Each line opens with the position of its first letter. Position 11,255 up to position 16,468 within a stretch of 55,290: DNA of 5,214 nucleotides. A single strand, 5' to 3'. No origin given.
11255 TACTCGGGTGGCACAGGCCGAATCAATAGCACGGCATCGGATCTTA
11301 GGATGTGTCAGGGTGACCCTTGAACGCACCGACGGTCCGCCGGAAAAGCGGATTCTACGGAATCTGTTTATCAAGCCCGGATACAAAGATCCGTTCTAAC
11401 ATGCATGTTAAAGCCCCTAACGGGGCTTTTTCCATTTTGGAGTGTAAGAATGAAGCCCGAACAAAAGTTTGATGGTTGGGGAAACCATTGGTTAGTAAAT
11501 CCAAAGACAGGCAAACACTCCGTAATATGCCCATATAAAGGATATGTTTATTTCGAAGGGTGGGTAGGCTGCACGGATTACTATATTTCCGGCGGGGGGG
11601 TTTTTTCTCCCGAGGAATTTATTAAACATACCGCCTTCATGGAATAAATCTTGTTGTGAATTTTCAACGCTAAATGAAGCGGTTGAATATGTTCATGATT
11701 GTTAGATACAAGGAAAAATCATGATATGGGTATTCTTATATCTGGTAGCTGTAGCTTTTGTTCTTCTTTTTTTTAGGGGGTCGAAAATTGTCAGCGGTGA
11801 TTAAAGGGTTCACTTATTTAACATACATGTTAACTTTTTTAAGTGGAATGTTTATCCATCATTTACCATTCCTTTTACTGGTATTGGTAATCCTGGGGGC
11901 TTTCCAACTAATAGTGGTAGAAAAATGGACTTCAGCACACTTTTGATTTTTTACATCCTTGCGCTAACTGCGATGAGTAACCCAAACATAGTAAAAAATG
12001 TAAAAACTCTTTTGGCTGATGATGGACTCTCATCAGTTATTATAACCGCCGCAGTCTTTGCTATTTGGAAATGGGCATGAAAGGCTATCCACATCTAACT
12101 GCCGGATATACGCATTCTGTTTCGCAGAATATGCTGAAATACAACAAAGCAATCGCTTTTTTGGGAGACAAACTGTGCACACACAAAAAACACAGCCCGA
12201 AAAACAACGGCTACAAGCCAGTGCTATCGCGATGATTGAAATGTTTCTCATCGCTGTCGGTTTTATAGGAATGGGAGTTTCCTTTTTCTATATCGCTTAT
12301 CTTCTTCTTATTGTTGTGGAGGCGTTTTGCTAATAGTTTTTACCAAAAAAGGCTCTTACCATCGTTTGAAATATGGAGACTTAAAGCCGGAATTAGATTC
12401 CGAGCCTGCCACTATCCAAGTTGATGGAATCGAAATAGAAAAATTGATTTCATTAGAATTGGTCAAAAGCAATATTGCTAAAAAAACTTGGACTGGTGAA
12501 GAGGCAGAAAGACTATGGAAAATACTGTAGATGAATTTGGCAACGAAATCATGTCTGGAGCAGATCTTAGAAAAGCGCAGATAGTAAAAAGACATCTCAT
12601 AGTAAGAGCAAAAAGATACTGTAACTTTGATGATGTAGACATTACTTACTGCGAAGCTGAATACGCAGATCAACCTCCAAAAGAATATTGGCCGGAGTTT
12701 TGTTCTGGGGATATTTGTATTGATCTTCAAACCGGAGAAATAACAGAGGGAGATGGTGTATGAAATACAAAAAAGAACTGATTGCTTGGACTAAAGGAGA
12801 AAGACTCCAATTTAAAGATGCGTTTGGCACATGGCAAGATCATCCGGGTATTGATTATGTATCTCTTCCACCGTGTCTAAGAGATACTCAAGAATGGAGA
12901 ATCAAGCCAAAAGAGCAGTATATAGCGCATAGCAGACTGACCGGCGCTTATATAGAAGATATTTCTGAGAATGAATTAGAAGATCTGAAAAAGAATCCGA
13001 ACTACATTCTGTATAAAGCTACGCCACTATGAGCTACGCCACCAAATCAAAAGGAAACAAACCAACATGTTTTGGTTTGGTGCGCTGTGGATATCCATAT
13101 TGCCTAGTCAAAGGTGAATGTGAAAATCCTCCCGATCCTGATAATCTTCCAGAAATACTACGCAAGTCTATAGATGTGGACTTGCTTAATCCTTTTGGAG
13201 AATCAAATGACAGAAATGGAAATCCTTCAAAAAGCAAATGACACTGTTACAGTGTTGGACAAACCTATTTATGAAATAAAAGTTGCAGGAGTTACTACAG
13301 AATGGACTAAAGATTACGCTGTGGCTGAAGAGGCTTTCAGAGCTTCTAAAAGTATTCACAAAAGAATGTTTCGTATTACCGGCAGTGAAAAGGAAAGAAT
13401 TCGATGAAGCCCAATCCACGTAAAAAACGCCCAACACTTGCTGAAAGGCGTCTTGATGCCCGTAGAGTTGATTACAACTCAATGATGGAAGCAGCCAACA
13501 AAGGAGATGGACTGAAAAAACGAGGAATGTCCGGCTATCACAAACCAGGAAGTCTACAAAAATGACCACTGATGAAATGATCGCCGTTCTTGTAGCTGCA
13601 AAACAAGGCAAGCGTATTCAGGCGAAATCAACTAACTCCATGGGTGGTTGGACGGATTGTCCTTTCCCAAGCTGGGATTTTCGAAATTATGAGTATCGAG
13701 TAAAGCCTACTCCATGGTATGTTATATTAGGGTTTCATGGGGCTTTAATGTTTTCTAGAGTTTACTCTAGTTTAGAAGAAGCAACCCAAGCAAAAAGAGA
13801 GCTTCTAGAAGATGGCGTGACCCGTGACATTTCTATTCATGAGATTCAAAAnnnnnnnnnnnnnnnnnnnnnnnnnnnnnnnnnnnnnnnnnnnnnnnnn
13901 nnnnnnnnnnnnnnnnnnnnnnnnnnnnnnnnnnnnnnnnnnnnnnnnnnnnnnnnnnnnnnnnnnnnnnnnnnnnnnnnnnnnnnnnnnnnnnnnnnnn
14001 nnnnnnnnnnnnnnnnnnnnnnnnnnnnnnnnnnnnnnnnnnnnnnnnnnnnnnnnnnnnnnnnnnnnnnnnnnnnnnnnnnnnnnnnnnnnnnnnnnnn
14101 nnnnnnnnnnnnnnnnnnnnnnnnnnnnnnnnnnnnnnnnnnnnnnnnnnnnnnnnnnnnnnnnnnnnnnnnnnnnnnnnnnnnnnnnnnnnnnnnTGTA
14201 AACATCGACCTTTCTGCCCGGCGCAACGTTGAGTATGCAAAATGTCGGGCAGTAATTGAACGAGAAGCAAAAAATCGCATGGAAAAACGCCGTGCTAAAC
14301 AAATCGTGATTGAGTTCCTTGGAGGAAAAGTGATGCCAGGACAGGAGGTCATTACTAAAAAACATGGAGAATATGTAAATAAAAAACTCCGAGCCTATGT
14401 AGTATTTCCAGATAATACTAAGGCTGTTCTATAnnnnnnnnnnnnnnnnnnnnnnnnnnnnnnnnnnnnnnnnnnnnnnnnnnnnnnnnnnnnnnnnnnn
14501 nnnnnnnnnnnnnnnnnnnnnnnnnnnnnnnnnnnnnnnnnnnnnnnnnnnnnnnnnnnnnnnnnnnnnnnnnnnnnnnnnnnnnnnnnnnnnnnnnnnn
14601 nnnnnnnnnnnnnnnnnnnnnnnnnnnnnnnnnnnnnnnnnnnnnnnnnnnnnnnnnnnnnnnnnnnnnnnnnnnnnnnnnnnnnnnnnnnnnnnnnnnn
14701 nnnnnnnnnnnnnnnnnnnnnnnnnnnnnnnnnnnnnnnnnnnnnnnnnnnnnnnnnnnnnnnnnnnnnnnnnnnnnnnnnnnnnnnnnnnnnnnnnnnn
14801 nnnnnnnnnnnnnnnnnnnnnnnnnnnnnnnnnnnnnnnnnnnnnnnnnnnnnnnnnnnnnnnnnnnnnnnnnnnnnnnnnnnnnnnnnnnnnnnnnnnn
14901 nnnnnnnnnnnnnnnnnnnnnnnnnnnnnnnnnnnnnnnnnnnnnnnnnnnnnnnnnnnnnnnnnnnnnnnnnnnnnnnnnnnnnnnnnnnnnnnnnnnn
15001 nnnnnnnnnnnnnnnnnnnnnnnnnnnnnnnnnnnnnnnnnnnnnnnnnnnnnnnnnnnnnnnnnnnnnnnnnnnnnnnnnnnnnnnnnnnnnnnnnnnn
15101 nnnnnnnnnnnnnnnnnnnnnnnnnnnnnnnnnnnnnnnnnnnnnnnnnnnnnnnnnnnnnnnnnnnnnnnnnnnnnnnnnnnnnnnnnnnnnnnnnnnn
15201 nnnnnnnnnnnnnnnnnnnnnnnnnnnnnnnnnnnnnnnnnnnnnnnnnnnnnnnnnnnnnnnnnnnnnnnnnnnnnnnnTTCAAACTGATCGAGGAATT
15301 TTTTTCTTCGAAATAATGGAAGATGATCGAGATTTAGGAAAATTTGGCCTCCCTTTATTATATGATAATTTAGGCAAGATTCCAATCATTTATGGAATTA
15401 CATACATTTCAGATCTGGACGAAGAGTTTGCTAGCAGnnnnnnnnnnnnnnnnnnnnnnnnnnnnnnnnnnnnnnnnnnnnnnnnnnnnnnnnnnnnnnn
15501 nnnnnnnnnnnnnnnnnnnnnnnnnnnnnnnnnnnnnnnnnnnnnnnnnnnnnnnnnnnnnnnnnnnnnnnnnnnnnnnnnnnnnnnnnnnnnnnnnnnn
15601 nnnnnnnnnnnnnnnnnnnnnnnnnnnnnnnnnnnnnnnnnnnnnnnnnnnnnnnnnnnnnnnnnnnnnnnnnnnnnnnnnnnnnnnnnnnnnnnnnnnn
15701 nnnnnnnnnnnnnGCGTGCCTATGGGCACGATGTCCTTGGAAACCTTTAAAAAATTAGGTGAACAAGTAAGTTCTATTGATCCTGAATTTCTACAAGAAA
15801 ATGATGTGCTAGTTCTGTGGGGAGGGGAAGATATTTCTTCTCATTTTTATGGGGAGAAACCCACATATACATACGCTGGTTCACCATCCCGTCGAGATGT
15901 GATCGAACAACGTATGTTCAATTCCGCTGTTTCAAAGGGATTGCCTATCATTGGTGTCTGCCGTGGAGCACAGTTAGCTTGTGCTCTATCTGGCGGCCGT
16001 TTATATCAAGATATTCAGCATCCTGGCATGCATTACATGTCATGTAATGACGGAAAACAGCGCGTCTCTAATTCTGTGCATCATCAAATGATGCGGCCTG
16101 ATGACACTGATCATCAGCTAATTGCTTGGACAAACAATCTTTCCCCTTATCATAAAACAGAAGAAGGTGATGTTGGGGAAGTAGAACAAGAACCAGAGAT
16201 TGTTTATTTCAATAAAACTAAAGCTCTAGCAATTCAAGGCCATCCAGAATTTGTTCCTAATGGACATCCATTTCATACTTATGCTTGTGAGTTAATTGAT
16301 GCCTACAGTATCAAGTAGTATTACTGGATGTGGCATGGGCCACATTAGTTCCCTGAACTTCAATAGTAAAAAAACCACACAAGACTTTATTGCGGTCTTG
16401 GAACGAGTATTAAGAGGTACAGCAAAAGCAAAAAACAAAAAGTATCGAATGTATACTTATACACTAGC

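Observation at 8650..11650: Abrupt GC-rich island of about 3 kb at the very start of the rightward (early) arm of an otherwise AT-rich phage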

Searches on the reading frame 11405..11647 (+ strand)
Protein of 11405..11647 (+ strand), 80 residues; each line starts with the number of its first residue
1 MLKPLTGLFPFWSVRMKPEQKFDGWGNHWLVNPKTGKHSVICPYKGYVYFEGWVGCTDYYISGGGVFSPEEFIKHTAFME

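Call 12: search_protein_families(library=phrogs, proteins=[window:11450-11647:+], max_evalue=0.1)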
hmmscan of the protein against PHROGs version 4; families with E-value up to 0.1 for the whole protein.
window:11450-11647:+ (65 aa): 0 families

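Call 13: search_protein_families(library=pfam, proteins=[window:11450-11647:+], max_evalue=0.1)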
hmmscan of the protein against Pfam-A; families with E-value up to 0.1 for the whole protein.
window:11450-11647:+ (65 aa): 0 families

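Call 22: find_encoding_contigs(protein=window:11450-11647:+, flank=10000, max_places=10)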
Protein window:11450-11647:+ (65 aa): no gene with exactly this product is on record in the collection.

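Call 24: find_encoding_contigs(protein=window:11405-11647:+, flank=10000, max_places=10)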
Protein window:11405-11647:+ (80 aa): no gene with exactly this product is on record in the collection.

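Call 97: search_protein_families(library=padloc, proteins=[window:11450-11647:+], max_evalue=0.1)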
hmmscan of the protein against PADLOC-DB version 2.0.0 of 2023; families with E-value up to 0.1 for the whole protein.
window:11450-11647:+ (65 aa): 1 family
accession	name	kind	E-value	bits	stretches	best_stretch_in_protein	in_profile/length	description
PDLC04598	PDC-M36A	-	0.063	10.7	1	15-48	66-98/330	-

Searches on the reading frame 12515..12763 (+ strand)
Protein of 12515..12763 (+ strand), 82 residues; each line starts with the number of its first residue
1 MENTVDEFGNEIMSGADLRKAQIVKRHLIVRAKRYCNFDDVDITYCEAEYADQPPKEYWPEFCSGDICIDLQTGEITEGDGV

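Call 57: find_encoding_contigs(protein=window:12515-12763:+, flank=10000, max_places=10)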
Protein window:12515-12763:+ (82 aa): 1 contig read that carries it; 1 place shown.
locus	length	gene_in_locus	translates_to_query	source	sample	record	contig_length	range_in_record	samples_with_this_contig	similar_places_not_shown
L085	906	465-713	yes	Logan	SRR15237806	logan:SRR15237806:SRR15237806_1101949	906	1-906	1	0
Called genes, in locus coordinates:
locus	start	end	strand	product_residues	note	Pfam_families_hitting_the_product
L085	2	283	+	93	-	?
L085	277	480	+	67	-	-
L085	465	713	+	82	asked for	-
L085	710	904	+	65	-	?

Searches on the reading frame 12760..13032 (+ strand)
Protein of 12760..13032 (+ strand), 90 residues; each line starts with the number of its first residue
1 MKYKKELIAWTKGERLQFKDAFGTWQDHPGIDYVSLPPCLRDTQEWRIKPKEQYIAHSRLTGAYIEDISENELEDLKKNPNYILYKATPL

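Call 56: find_encoding_contigs(protein=window:12760-13032:+, flank=10000, max_places=10)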
Protein window:12760-13032:+ (90 aa): no gene with exactly this product is on record in the collection.

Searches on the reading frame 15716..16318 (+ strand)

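Call 29: search_protein_families(library=pfam, proteins=[window:15716-16318:+], max_evalue=0.001)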
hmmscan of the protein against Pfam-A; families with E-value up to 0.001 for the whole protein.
window:15716-16318:+ (200 aa): 2 families
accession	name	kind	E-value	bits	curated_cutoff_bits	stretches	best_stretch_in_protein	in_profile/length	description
PF07722.19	Peptidase_C26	-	2.1e-18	67.4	20.5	1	24-124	54-153/219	Peptidase C26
PF00117.34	GATase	-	7.7e-08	32.7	22.8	1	65-184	61-178/190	Glutamine amidotransferase class-I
